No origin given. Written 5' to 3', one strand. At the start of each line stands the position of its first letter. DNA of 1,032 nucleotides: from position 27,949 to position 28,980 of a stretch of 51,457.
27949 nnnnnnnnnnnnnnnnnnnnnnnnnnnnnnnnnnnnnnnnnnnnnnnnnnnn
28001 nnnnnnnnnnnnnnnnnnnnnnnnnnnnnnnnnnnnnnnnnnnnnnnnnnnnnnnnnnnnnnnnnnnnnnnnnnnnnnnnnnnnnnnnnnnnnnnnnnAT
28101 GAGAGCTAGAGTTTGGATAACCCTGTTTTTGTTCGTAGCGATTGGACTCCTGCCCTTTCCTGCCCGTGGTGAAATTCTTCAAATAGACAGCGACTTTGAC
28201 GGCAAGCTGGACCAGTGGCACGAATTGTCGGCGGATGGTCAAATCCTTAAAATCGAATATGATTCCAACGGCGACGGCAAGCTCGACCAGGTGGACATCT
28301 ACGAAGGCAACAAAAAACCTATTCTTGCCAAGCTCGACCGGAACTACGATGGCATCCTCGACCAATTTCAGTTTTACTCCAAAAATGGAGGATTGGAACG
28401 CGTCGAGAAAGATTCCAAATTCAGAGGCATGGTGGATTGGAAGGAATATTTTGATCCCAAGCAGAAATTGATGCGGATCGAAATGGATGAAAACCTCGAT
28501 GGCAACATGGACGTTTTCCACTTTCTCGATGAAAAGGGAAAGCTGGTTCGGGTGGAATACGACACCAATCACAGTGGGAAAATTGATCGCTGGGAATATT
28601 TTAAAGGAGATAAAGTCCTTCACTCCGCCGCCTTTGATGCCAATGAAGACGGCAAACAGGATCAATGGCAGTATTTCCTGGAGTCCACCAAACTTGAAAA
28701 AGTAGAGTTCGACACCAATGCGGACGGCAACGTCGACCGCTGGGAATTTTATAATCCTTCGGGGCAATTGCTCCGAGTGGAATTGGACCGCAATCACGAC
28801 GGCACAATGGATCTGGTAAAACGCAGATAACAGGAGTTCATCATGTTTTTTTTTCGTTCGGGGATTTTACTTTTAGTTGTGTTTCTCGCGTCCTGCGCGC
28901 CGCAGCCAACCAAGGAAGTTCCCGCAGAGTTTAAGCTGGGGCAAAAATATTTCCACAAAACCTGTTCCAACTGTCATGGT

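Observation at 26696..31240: Candidate undescribed envelope module for corrinoid acquisition: long TonB, Ca-repeat protein, cytochrome c lipoprotein and blade-repeat protein under B12-riboswitch control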

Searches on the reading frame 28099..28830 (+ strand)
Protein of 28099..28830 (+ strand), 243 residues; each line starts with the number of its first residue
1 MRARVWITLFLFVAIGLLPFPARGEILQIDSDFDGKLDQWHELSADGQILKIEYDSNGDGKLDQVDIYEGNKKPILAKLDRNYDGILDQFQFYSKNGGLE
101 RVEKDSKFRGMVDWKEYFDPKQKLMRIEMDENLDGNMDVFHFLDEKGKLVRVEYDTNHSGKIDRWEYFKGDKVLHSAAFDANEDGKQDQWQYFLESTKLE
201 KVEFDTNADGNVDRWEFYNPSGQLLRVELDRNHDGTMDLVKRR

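Call 6: search_protein_families(library=pfam, proteins=[window:28099-28830:+], max_evalue=0.01)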
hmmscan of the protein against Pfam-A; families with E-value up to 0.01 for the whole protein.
window:28099-28830:+ (243 aa): 4 families
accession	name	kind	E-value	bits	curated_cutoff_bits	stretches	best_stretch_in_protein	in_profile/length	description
PF13202.12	EF-hand_5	-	2.1e-07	30.6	25.9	0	154-164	8-18/25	EF hand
PF20615.3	DUF6802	-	3.2e-07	30.7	27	0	173-239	28-92/102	Family of unknown function (DUF6802)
PF13405.12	EF-hand_6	-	9.3e-07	28.5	25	0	154-166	9-21/30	EF-hand domain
PF00036.39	EF-hand_1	-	0.00018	21.3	25.4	0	153-163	8-18/29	EF hand domain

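Call 18: find_homologous_proteins(query=window:28099-28830:+, max_evalue=0.001)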
Query window:28099-28830:+ (243 aa): 48 proteins with E <= 0.001 among 289 candidates.
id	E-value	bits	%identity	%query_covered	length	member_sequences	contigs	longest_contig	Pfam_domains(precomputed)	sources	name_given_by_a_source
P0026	3.5e-34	137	56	46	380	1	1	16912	PF03544.20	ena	-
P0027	8.6e-33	132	43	50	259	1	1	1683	PF13202.13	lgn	-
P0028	5.5e-31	126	39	75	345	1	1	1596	PF02540.24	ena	-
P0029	1.7e-24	105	34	97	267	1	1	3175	-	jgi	-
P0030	1.6e-23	102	38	57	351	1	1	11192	PF08308.18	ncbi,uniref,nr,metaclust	ncbi:MAG: hypothetical protein A2161_17380 [Candidatus Schekmanbacteria bacterium RBG_13_48_7]|unire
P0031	2.5e-21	95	38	48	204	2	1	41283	-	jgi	jgi:hypothetical protein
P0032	3.0e-21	94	34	67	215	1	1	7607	-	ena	-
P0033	5.5e-20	90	29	77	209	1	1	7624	-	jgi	jgi:hypothetical protein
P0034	1.4e-19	89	29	74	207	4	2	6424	PF13202.13,PF20615.4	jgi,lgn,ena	-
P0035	1.6e-19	89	34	64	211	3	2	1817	-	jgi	jgi:hypothetical protein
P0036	5.4e-19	87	33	67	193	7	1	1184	-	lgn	-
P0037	8.5e-19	86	36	69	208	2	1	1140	PF20615.4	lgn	-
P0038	1.2e-18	86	35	68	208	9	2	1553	-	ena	-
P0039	1.5e-18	86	27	81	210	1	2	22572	-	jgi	jgi:hypothetical protein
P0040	1.8e-18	85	31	81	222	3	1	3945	-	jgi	jgi:hypothetical protein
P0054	7.4e-14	70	32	67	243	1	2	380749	-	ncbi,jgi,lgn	jgi:hypothetical protein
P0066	4.2e-10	58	32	73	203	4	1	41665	-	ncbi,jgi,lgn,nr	ncbi:MAG: hypothetical protein K1X89_09805 [Myxococcaceae bacterium]|nr:hypothetical protein [Myxoco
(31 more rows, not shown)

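Call 26: search_protein_families(library=ncbifam, proteins=[window:28099-28830:+], max_evalue=0.001)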
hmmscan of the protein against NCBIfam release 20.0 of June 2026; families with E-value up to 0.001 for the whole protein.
window:28099-28830:+ (243 aa): 2 families
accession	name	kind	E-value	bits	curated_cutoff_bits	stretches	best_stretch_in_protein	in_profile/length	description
NF050087.1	Lsa25.6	equivalog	3.2e-10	39.9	150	1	153-241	57-147/196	Lsa25.6 family adhesin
NF053806.1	lanmdlnLanM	equivalog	1.3e-05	25.3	135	0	21-93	25-96/132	lanmodulin LanM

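Call 43: predict_structure(alignment_id=A2)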
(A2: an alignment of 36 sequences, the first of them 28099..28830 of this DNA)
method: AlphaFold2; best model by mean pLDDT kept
length: 243 residues; sequences in the alignment: 36
mean_pLDDT: 85.9   pTM: 0.77
mean pLDDT of the five models: 85.9, 85.8, 85.5, 84.0, 83.9
residues with pLDDT >= 90: 166; 70-90: 25; 50-70: 49; < 50: 3
segments of 3 or more residues with pLDDT < 50: none
pLDDT, mean of each block of 10 residues (from residue 1): 69 68 65 70 93 94 96 96 95 97 94 97 96 95 93 95 94 61 55 74 95 96 94 86 63
secondary structure, 60 per line:
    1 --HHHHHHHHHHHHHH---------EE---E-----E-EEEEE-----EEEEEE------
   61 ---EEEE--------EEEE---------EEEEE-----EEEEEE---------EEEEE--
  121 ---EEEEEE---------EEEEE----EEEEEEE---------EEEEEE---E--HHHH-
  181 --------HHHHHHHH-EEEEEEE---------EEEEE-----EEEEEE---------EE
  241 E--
elements in order: H3-16 E39-43 E49-54 E64-67 E76-79 E89-93 E99-104 E114-118 E124-129 E139-143 E148-154 E164-169 H176-179 H189-196 E198-204 E214-218 E224-229 E239-241
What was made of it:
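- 28099..28830 (+): CaRep: a periplasmic protein of nine 25-residue beta-hairpin repeats with DxDxDG-type loops. It starts in an ATGA overlap with the tonB stop codon. It is a partner of TonB across Nitrospinota. AF2 model pLDDT 86, all-beta (call 43).
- On Canonical EF-hand (helix-loop-helix) Ca2+-binding proteins: The AF2 model (pLDDT 86) places the loops between beta-strands (call 43).
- The CaRep model is elongated, with about 18 strands (call 43).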

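Call 46: fold_search(model_id=the predicted structure, library=pdb)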
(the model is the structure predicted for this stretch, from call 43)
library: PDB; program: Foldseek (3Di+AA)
matches with E <= 10: 593; with E <= 0.001: 58
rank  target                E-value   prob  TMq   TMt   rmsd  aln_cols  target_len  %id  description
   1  8uy4_A                4.3e-06  0.33  0.08  0.03  24.6       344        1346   16  Acinetobacter baumannii Tse15 Rhs effector (released 2024-10-09)
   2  2fkj_A                5.9e-06  1.00  0.52  0.37   6.3       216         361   17  The crystal structure of engineered OspA (released 2006-11-21)
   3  8qjd_B                5.9e-06  1.00  0.22  0.08  15.8       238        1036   13  T6SS-linked Rhs repeat protein - Salmonella bongori Rhs-core domain (released 2024-09-25)
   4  7bam_A                1.2e-05  0.97  0.18  0.03  21.0       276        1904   12  human Teneurin4 WT C2 (released 2021-12-01)
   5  7ban_A                1.3e-05  0.97  0.18  0.03  21.1       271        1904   12  human Teneurin4 Mut C2 (released 2022-01-12)
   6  6ske_A                1.6e-05  0.98  0.18  0.04  18.4       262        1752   13  Teneurin 2 in complex with Latrophilin 2 Lec domain (released 2020-02-12)
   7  8r50_A                1.9e-05  0.97  0.18  0.03  20.0       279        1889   11  Mouse teneurin-3 compact dimer - A1B1 isoform (released 2024-05-08)
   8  8uxt                  2.0e-05  0.69  0.12  0.03  22.9       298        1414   14  Acinetobacter baumannii Tse15 Rhs effector, toxin cleavage mutant (D1369N, D1391N) (released 2024-10-09)
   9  8qjc                  2.7e-05  0.99  0.21  0.06  19.0       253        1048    9  T6SS-linked Rhs repeat protein - Salmonella bongori Rhs-core domain with toxin domain (released 2024-09-25)
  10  7vfl_A                3.4e-05  1.00  0.35  0.18   4.8       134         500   15  Crystal structure of SdgB (UDP, NAG, and O-glycosylated SD peptide-binding form) (released 2021-11-24)
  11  7pq5                  3.4e-05  0.91  0.16  0.05  22.1       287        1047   11  Photorhabdus laumondii T6SS-associated Rhs protein carrying the Tre23 toxin domain (released 2021-12-01)
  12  8qjb_A                3.7e-05  1.00  0.23  0.08  15.2       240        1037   12  T6SS-linked Rhs repeat protein - Salmonella bongori Rhs-core domain extended N-terminus (released 2024-09-25)
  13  8fjp_A                3.7e-05  0.98  0.20  0.03  18.9       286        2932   14  Cryo-EM structure of native mosquito salivary gland surface protein 1 (SGS1) (released 2023-03-01)
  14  8cp6_B                4.2e-05  0.97  0.20  0.06  19.6       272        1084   13  Type six secretion system exported effector 5 (Tse5) (released 2023-12-06)
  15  6fb3_A                4.2e-05  0.94  0.18  0.04  18.4       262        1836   13  Teneurin 2 Partial Extracellular Domain (released 2018-03-28)
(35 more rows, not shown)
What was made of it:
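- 28099..28830 (+): Foldseek matches OspA single-layer sheet and Rhs/teneurin repeats (call 46).
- On Canonical EF-hand (helix-loop-helix) Ca2+-binding proteins: Foldseek matches single-layer beta-sheet and Rhs repeats (call 46).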

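Call 57: find_encoding_contigs(protein=P0054, flank=6000, max_places=1)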
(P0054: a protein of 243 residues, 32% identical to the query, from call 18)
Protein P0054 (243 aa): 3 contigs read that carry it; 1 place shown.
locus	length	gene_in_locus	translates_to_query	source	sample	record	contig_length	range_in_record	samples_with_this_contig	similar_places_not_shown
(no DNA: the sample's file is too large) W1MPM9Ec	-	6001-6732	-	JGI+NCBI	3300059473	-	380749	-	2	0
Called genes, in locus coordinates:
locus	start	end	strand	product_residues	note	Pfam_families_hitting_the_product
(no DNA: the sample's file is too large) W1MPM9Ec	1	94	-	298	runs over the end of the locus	PF13424:TPR_12 (faint), PF25063:ARM_TT21_C (faint), PF00515:TPR_1 (faint), PF07719:TPR_2 (faint), PF13174:TPR_6 (faint), PF13432:TPR_16, PF14559:TPR_19, PF13428:TPR_14 (weak), +3 more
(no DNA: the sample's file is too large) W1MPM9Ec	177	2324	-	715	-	PF05958:tRNA_U5-meth_tr (faint), PF00849:PseudoU_synth_2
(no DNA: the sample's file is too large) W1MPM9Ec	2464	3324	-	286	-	PF01048:PNP_UDP_1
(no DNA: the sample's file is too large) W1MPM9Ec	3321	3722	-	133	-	PF04347:FliO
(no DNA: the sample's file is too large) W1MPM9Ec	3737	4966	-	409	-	PF17785:PUA_3, PF10672:Methyltrans_SAM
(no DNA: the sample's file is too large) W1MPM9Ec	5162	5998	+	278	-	-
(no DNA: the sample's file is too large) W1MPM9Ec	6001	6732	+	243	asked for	-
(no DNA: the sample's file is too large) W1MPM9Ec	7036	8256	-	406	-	PF00144:Beta-lactamase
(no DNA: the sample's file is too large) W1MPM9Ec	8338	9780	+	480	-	PF28597:T2SSF_N, PF00482:T2SSF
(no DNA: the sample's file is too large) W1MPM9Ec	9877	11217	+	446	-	PF00512:HisKA, PF13581:HATPase_c_2 (weak), PF02518:HATPase_c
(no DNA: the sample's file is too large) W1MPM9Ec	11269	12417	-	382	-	-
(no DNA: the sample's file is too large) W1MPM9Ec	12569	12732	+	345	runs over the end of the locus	PF00155:Aminotran_1_2 (weak), PF01212:Beta_elim_lyase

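Call 58: find_encoding_contigs(protein=P0066, flank=6000, max_places=1)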
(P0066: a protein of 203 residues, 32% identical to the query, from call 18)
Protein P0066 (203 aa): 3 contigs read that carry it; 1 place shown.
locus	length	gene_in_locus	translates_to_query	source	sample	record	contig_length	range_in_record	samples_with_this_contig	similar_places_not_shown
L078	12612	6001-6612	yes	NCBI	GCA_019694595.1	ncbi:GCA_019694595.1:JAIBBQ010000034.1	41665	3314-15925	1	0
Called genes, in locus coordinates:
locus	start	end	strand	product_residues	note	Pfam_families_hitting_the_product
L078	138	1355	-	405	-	-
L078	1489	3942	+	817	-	PF02190:LON_substr_bdg, PF05496:RuvB_N (faint), PF00004:AAA, PF07728:AAA_5, PF22667:Lon_lid, PF05362:Lon_C, PF13541:ChlI (weak)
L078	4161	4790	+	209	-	-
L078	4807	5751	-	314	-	PF01073:3Beta_HSD, PF01370:Epimerase, PF07993:NAD_binding_4 (faint), PF16363:GDP_Man_Dehyd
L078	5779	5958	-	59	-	PF12651:RHH_3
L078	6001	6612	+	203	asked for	-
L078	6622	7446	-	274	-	PF05036:SPOR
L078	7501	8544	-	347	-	PF03054:tRNA_Me_trans, PF20259:tRNA_Me_trans_M, PF20258:tRNA_Me_trans_C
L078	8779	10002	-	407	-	PF01743:PolyA_pol, PF12627:PolyA_pol_RNAbd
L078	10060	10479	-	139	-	PF14108:ABA4-like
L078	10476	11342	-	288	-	-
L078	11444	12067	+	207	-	PF00440:TetR_N, PF13305:TetR_C_33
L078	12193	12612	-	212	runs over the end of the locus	PF13511:DUF4124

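Call 59: find_encoding_contigs(protein=P0031, flank=6000, max_places=1)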
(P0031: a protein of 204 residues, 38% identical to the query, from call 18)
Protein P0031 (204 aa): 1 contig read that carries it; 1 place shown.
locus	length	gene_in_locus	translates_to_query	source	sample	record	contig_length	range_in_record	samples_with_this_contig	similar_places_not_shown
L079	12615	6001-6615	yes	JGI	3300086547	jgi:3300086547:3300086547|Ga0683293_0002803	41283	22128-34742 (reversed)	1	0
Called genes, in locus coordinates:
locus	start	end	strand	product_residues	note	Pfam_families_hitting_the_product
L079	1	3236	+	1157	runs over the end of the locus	PF17757:UvrB_inter, PF21132:MFD_D3 (weak), PF02559:CarD_TRCF_RID, PF00270:DEAD, PF04851:ResIII, PF00271:Helicase_C, PF03461:TRCF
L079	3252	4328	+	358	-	PF13624:SurA_N_3, PF13145:Rotamase_2, PF13616:Rotamase_3, PF00639:Rotamase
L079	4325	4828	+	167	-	PF02357:NusG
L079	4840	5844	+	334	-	PF01207:Dus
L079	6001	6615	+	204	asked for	-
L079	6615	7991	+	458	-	PF14532:Sigma54_activ_2 (faint), PF00158:Sigma54_activat, PF25601:AAA_lid_14, PF02954:HTH_8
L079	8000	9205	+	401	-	PF10082:BBP2_2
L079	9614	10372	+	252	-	PF06941:NT5C (faint)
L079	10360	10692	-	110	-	PF07876:Dabb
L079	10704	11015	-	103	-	-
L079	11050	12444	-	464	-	PF00072:Response_reg, PF00158:Sigma54_activat, PF01078:Mg_chelatase (faint), PF13191:AAA_16, PF14532:Sigma54_activ_2, PF07728:AAA_5 (weak), PF25601:AAA_lid_14, PF02954:HTH_8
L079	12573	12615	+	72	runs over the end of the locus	PF12728:HTH_17, PF00376:MerR (weak)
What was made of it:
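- Tried and rejected: CaRep as a general B12 or TonB marker in other phyla: three distant relatives (Myxococcaceae and two metagenomic contigs) lie in unrelated neighbourhoods (calls 57-59).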

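Call 67: find_related_loci(query=A4, collection=genome_contigs, flank=8000)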
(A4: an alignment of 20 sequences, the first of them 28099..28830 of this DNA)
Query A4 (243 aa) in genome_contigs; peptide patterns used: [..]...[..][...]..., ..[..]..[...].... (x = any residue, [..] = any of these).
599 stretches matched a pattern (row limit reached: there are more); 243 encode a relative of the query (tblastn E <= 1e-3); the best 80 are kept; 80 distinct loci.
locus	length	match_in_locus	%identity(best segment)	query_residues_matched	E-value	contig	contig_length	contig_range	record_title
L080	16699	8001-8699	71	11-243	3e-113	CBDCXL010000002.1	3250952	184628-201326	MAG: Nitrospinales bacterium isolate 4e79c772-6b72-4db0-bd25-b8212fbdc190 genome assembly, contig: contig_2, whole genom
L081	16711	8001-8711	68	4-243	1e-109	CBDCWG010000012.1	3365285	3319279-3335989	MAG: Nitrospinales bacterium isolate a2619a5f-0194-4d6d-9150-7445cf304463 genome assembly, contig: contig_12, whole geno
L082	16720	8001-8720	56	1-243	2e-91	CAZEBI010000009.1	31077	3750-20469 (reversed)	MAG TPA_asm: uncultured Nitrospina sp. isolate SRP215229_co1_186 genome assembly, contig: NODE_777_length_31077_cov_13.8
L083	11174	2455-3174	56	1-243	9e-90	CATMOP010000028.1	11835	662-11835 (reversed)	MAG: uncultured Nitrospina sp. isolate SRR3967319_bin.10_MetaWRAP_v1.3_MAG genome assembly, contig: ERZ508525.1684, whol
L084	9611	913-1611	61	11-243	2e-89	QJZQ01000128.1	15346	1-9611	MAG: Nitrospirae bacterium isolate SZUA-350 scaffold_11480, whole genome shotgun sequence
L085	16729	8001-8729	58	1-243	5e-89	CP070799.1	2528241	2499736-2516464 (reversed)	MAG: Nitrospinaceae bacterium isolate bin1391 chromosome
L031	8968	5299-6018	56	7-243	5e-88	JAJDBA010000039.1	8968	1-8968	MAG: Nitrospinaceae bacterium isolate OFTM251 OFTM251_38, whole genome shotgun sequence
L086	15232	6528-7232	58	9-243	2e-87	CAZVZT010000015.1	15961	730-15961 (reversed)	MAG TPA_asm: uncultured Nitrospinaceae bacterium isolate SRP308112_co1_22 genome assembly, contig: NODE_6220_length_1596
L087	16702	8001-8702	56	11-243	3e-87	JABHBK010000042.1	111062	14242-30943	MAG: Nitrospina sp. isolate SI036_bin78 k141_68451, whole genome shotgun sequence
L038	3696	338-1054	56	1-243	8e-88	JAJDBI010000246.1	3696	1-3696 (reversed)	MAG: Nitrospinaceae bacterium isolate OFTM91 OFTM91_245, whole genome shotgun sequence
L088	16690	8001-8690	57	11-243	1e-85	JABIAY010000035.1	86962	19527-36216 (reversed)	MAG: Nitrospina sp. isolate SI048_bin14 k141_1009778, whole genome shotgun sequence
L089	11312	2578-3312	53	1-243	1e-85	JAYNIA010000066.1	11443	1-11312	MAG: Nitrospinota bacterium isolate 139544_COM_vamb_bins.tsv.103 NODE_6896_length_11443_cov_9.918686, whole genome shotg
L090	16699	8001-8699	54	9-241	2e-84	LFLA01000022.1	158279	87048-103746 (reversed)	MAG: Nitrospina sp. LS_NOB contig18653, whole genome shotgun sequence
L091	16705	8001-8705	56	9-243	1e-84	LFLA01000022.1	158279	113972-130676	MAG: Nitrospina sp. LS_NOB contig18653, whole genome shotgun sequence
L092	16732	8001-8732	52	1-243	1e-84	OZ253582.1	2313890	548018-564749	MAG: Nitrospinales bacterium isolate d88e25f9-fceb-4c12-a94a-4a5aae773960 genome assembly, chromosome: 1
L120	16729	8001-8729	46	1-243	2e-67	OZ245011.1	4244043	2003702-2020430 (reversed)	MAG: Nitrospinaceae bacterium isolate 04370925-b84a-440d-9222-898c7f7ce6c7 genome assembly, chromosome: 1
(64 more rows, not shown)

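Call 71: search_protein_families(library=pfam, proteins=[L120:2695-4740:+, L120:5061-5762:+, L120:5731-6162:+, L120:6062-6586:+, L120:6599-7957:+, L120:7965-8732:+, L120:8834-9973:-, L120:10020-10736:-, L120:1241-1696:-, L120:618-1244:-], max_evalue=0.001)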
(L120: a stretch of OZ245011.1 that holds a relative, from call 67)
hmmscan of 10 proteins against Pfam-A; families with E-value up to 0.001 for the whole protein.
L120:2695-4740:+ (681 aa): 3 families
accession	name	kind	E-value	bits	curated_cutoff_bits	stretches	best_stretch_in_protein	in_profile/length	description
PF00593.30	TonB_dep_Rec_b-barrel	-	1.1e-32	114.9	27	1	280-650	92-436/436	TonB dependent receptor-like, beta-barrel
PF07715.20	Plug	-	4.5e-18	66.1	23.9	1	56-159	4-107/107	TonB-dependent Receptor Plug Domain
PF14905.12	OMP_b-brl_3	-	6.2e-09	35.8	27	1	386-517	111-245/408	Outer membrane protein beta-barrel family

L120:5061-5762:+ (233 aa): 1 family
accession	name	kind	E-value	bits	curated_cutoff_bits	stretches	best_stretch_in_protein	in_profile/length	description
PF01618.21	MotA_ExbB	-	4.3e-30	104.5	22.9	1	78-197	4-125/127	MotA/TolQ/ExbB proton channel family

L120:5731-6162:+ (143 aa): 2 families
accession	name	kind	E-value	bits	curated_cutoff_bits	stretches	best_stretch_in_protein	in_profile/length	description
PF02472.21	ExbD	-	3.5e-29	101.9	25.4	1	23-142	3-124/128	Biopolymer transport protein ExbD/TolR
PF08720.15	Hema_stalk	-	0.00026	21.2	26.9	1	41-115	11-86/175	Influenza C hemagglutinin stalk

L120:6062-6586:+ (174 aa): 1 family
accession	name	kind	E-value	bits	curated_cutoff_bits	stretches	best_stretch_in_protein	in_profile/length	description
PF02472.21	ExbD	-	1e-25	90.7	25.4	1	49-168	6-127/128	Biopolymer transport protein ExbD/TolR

L120:6599-7957:+ (452 aa): 2 families
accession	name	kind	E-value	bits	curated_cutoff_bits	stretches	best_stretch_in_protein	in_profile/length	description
PF03544.19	TonB_C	-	5.2e-14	52.9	24.6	1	373-451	2-79/79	Gram-negative bacterial TonB protein C-terminal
PF13103.11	TonB_2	-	8e-06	26.3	22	1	360-443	2-81/85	TonB C terminal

L120:7965-8732:+ (255 aa): 2 families
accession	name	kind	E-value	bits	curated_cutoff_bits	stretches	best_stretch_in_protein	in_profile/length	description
PF13202.12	EF-hand_5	-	7.9e-06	25.6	25.9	0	90-100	7-17/25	EF hand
PF20615.3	DUF6802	-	0.00023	21.5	27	0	60-112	28-78/102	Family of unknown function (DUF6802)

L120:8834-9973:- (379 aa): 0 families

L120:10020-10736:- (238 aa): 1 family
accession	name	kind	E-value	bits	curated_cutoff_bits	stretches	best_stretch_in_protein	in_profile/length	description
PF02535.28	Zip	-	1.7e-23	83.9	35.1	1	95-236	174-322/323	ZIP Zinc transporter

L120:1241-1696:- (151 aa): 1 family
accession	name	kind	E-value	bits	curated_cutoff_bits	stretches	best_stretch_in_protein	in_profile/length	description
PF01475.25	FUR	-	7.3e-22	78.2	23.1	1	16-131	2-120/121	Ferric uptake regulator family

L120:618-1244:- (208 aa): 1 family
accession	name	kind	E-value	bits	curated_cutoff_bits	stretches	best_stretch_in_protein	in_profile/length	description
PF01545.26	Cation_efflux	-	2.4e-21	76.9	26.6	1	23-201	1-197/198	Cation efflux family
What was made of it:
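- On TonB energy transducer: Paralogous tonB copies in related genomes do sit with exbB-exbD-exbD (call 71).
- One paralogous operon is flanked by a Fur-family regulator, a cation-efflux gene and a ZIP transporter (call 71).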
